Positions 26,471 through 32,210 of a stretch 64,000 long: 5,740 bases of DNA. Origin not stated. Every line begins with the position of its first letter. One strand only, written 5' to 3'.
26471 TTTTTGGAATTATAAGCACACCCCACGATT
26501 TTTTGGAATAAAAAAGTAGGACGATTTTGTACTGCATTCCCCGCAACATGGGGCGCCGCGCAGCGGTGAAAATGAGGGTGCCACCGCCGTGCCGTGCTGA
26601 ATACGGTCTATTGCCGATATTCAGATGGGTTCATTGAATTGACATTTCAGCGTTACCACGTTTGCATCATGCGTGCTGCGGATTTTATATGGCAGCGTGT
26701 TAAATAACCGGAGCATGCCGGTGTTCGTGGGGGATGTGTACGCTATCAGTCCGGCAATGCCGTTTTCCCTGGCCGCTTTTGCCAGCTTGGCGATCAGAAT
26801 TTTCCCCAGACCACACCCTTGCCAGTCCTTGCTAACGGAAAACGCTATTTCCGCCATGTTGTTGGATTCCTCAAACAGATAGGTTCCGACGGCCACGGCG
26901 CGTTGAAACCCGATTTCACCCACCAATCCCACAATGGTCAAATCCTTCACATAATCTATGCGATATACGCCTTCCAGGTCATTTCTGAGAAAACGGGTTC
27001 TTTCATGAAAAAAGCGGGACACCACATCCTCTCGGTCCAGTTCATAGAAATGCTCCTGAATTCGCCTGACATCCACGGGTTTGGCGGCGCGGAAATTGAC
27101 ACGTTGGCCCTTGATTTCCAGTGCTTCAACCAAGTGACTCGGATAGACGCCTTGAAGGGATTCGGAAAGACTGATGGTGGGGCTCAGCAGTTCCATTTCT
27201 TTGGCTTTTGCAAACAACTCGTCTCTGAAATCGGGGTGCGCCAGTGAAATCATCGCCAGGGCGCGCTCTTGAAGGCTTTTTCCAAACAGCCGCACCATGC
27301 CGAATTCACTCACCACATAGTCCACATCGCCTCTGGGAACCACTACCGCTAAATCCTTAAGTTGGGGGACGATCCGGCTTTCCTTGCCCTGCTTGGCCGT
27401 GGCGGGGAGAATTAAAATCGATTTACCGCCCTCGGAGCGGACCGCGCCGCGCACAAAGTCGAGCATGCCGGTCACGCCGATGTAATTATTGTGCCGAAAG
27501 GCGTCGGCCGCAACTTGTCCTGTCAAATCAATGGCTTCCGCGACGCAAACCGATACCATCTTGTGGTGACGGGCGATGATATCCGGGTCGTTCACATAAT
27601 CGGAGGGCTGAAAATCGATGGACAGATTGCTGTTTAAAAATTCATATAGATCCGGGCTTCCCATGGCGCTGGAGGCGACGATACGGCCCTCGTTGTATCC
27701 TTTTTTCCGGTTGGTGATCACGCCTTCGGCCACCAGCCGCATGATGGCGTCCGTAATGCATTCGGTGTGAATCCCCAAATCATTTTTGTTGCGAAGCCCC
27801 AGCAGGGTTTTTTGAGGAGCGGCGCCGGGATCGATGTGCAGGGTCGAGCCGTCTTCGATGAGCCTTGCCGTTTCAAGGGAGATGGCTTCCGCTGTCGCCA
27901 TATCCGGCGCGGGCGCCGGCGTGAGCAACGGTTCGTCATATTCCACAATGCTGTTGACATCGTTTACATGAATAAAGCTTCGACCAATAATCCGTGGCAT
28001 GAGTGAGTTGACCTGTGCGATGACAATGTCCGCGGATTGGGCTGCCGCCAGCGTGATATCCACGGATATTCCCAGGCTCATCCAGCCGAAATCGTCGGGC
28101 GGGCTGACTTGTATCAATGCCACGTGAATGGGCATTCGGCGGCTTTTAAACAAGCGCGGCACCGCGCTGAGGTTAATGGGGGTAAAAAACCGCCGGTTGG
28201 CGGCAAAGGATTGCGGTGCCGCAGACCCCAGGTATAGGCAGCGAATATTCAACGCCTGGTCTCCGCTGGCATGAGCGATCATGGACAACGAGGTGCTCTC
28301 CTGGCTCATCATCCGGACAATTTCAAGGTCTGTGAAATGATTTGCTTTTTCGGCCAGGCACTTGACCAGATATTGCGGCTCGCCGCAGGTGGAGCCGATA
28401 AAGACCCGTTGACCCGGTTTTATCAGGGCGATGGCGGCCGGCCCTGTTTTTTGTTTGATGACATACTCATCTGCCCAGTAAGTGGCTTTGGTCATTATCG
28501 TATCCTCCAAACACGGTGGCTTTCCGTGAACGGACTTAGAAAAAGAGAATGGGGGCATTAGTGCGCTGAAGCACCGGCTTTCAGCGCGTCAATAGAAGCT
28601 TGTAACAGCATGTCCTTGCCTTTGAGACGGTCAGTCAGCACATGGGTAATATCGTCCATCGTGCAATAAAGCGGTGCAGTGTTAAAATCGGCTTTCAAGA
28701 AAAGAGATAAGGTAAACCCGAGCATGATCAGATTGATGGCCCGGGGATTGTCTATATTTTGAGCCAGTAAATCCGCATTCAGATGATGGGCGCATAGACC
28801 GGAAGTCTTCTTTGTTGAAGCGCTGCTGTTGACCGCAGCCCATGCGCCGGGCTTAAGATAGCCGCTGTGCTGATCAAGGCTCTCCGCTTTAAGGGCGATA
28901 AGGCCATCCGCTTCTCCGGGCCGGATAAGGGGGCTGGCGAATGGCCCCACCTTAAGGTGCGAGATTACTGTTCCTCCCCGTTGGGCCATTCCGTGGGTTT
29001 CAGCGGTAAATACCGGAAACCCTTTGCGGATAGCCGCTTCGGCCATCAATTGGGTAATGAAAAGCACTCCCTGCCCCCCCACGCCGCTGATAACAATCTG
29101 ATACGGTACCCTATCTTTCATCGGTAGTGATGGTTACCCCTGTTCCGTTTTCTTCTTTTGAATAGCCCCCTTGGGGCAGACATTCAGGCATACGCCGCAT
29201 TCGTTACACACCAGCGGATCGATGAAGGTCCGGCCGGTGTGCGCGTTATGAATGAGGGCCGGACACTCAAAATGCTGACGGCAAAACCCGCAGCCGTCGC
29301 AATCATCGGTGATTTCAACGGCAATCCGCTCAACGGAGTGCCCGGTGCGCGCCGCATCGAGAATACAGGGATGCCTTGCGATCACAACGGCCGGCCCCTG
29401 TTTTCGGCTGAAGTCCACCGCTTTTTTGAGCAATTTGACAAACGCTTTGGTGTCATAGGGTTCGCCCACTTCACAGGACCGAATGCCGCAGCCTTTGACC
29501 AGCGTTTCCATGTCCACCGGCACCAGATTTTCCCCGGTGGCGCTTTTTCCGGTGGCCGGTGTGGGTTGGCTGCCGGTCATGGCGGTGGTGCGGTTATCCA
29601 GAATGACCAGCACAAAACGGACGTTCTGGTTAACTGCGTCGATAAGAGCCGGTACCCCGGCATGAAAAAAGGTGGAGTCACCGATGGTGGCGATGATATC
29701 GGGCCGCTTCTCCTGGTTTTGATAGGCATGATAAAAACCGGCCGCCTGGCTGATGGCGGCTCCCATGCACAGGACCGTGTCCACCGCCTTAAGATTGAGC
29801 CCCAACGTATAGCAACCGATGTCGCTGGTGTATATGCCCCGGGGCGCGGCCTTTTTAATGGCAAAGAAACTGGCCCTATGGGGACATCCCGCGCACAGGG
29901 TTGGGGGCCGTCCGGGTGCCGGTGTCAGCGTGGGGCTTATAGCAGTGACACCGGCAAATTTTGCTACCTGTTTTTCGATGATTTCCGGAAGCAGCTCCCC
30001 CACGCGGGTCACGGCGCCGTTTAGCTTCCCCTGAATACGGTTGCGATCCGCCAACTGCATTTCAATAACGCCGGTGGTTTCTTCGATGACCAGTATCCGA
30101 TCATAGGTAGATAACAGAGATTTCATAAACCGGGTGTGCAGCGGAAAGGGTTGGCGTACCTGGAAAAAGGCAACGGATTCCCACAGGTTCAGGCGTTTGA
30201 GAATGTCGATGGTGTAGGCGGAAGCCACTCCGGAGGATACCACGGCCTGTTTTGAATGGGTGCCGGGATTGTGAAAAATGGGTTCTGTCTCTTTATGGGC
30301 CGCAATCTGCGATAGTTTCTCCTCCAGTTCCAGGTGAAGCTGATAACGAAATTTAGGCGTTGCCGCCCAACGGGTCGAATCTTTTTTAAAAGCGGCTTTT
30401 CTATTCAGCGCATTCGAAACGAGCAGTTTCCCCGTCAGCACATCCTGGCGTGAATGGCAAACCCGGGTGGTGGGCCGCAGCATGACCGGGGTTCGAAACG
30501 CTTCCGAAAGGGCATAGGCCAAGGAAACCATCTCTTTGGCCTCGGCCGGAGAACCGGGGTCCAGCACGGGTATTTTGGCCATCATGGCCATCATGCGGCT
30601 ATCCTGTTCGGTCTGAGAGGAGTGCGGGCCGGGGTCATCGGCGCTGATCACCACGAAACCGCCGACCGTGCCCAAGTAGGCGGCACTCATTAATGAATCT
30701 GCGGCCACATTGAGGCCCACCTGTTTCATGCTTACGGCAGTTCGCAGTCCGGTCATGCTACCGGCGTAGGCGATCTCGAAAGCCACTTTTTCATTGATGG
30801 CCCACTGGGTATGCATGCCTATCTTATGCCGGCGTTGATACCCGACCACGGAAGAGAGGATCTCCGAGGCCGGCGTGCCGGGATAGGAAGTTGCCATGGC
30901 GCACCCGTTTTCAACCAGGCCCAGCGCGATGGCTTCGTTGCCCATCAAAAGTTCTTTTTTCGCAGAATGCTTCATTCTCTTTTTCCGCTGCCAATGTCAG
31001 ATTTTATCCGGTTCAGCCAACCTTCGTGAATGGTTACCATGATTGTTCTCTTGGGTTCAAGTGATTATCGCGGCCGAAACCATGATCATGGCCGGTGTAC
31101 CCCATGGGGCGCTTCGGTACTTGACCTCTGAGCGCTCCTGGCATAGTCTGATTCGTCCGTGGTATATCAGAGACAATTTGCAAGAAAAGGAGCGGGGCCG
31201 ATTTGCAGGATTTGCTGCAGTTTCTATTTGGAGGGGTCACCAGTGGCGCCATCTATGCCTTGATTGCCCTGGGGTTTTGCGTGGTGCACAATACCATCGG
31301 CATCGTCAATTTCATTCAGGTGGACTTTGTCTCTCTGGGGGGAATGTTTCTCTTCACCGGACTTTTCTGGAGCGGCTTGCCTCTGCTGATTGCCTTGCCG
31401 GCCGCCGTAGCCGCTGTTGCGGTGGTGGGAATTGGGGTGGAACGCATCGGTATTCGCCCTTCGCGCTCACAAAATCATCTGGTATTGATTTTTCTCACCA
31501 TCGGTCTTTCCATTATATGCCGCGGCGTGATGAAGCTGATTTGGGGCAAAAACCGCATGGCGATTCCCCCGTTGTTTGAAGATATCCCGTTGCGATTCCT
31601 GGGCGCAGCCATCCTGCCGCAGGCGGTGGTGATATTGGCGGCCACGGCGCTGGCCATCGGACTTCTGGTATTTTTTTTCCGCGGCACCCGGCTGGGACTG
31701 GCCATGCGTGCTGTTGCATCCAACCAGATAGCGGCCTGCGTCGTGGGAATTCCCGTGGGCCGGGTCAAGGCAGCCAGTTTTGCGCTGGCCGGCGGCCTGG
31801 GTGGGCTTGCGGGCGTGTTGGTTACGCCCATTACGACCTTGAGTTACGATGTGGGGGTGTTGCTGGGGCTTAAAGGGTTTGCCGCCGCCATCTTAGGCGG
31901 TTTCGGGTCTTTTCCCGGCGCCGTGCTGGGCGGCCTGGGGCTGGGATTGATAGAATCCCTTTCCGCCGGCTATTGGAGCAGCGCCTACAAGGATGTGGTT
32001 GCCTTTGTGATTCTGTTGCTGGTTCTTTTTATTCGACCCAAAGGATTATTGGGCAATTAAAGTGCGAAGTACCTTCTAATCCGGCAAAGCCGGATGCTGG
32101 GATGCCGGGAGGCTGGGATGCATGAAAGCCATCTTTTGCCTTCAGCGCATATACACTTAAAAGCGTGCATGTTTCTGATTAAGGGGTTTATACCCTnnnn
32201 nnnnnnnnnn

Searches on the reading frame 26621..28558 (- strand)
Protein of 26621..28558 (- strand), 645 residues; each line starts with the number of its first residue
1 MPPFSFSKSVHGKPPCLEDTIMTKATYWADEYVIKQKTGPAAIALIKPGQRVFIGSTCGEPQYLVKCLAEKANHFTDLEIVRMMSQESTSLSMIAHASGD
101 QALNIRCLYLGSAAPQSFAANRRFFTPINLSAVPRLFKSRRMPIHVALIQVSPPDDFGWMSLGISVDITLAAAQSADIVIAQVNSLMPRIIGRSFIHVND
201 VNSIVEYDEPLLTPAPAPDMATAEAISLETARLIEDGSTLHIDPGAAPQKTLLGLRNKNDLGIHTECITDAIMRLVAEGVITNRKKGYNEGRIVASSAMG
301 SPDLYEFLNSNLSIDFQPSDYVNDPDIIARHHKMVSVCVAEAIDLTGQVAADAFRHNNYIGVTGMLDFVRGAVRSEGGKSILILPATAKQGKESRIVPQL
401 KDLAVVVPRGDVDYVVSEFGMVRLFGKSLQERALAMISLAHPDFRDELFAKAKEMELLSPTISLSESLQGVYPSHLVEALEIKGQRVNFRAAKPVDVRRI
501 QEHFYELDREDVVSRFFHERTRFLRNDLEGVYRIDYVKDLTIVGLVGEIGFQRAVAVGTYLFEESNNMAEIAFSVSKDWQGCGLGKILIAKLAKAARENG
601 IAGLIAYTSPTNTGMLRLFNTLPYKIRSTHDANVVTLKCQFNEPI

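Call 62: search_protein_families(library=pfam, proteins=[window:26621-28558:-], max_evalue=0.000001)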
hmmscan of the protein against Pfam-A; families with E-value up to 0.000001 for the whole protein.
window:26621-28558:- (645 aa): 3 families
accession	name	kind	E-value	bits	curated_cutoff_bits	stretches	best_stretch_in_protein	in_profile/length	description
PF13336.12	AcetylCoA_hyd_C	-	1.7e-53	181.1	23.7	1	300-452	1-154/154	Acetyl-CoA hydrolase/transferase C-terminal domain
PF02550.21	AcetylCoA_hydro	-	1e-21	78.3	24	1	46-209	25-191/198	Acetyl-CoA hydrolase/transferase N-terminal domain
PF00583.31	Acetyltransf_1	-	1.8e-08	35.1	20.7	1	549-619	40-111/116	Acetyltransferase (GNAT) family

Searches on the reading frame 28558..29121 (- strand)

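Call 62: search_protein_families(library=pfam, proteins=[window:28558-29121:-], max_evalue=0.000001)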
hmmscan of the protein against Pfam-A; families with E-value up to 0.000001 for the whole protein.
window:28558-29121:- (187 aa): 1 family
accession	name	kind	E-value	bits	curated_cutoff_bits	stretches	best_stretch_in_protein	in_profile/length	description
PF01558.24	POR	-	1.2e-29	104.1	27.4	1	15-184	1-172/173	Pyruvate ferredoxin/flavodoxin oxidoreductase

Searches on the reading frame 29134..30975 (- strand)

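Call 62: search_protein_families(library=pfam, proteins=[window:29134-30975:-], max_evalue=0.000001)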
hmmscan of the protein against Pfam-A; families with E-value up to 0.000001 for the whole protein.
window:29134-30975:- (613 aa): 2 families
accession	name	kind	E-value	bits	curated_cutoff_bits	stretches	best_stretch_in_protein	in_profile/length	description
PF02775.26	TPP_enzyme_C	-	1.3e-20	74.2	21.9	1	385-532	1-150/151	Thiamine pyrophosphate enzyme, C-terminal TPP binding domain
PF01855.24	POR_N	-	2.7e-10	40.8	27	1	22-183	5-169/231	Pyruvate flavodoxin/ferredoxin oxidoreductase, thiamine diP-bdg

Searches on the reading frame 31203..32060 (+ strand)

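Call 20: search_protein_families(library=pfam, proteins=[window:31203-32060:+], max_evalue=0.00001)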
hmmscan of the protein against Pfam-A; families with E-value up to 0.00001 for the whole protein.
window:31203-32060:+ (285 aa): 1 family
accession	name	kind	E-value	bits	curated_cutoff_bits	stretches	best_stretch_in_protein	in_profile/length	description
PF02653.21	BPD_transp_2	-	2.7e-34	119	26.8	1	8-275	2-269/269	Branched-chain amino acid transport system / permease component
